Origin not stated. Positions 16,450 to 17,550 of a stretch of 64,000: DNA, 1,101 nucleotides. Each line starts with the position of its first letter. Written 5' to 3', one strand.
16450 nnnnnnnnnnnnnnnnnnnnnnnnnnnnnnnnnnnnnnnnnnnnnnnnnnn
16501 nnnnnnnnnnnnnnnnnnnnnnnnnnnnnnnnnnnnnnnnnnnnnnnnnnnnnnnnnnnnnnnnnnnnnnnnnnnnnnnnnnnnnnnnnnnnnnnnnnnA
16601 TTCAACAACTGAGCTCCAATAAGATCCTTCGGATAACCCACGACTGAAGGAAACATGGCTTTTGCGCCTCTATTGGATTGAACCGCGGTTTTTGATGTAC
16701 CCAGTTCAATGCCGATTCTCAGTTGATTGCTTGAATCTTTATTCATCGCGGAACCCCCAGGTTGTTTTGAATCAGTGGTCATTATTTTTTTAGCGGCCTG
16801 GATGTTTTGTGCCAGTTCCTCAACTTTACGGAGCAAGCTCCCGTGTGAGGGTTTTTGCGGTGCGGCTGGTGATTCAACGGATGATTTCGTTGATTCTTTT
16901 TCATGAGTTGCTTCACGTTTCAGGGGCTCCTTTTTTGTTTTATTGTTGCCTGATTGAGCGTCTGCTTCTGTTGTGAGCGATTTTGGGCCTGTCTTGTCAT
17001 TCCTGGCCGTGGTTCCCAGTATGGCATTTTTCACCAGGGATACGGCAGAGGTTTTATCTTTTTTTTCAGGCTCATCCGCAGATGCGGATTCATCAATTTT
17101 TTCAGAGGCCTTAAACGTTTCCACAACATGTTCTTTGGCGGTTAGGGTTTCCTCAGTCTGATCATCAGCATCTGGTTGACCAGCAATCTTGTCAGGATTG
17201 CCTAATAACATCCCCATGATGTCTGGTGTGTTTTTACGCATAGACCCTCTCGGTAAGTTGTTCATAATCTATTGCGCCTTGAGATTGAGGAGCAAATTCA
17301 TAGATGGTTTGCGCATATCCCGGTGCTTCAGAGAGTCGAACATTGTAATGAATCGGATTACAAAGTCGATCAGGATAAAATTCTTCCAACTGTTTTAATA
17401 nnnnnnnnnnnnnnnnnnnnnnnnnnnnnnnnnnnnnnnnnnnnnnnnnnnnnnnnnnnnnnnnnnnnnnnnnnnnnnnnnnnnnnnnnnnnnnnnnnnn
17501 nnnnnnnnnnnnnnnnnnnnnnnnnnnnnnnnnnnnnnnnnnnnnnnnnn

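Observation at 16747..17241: MamK copy 1 carries an acidic low-complexity N-terminal extension of roughly 170 residues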

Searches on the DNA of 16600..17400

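Call 97: search_rna_families(source=window, start=16600, end=17400, threshold=evalue, max_evalue=1)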
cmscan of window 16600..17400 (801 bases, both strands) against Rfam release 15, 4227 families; matches with E-value up to 1: 0.
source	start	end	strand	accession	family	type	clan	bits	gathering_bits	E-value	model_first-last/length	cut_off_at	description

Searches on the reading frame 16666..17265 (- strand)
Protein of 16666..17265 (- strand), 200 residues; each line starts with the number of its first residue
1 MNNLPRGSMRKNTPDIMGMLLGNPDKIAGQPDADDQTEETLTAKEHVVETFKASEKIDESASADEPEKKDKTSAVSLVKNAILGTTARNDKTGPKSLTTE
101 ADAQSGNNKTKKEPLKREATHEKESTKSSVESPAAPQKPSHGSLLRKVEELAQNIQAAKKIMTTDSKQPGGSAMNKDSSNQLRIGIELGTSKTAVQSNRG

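Call 32: find_homologous_proteins(query=window:16666-17265:-, max_evalue=10)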
Query seq(200 aa) (200 aa): 1 proteins with E <= 10 among 84 candidates.
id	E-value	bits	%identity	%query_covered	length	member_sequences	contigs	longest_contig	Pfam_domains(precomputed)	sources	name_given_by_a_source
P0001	2.4e-4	40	100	14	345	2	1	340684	PF25216.1,PF22128.3,PF06723.20,PF14450.13,PF00022.26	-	-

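Call 65: search_protein_representatives(protein=window:16747-17241:-)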
Query: 165 residues. Proteins with E-value up to 0.001 (for the whole library): 0; up to 1e-10: 0; up to 1e-30: 0. The best 0 are listed.
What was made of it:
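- On MamJ / MamJ-like magnetosome-to-MamK adaptor: phmmer against 1.84 billion representatives gave 0 hits (call 65).
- Apart from the 15-residue motif, the arm has no homologues (calls 32, 65). The arm has no homologues beyond the motif (calls 32, 65).
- Tried and rejected: The word-index search of 5.8 billion proteins (call 32) and phmmer over 1.84 billion representatives (call 65) found nothing.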
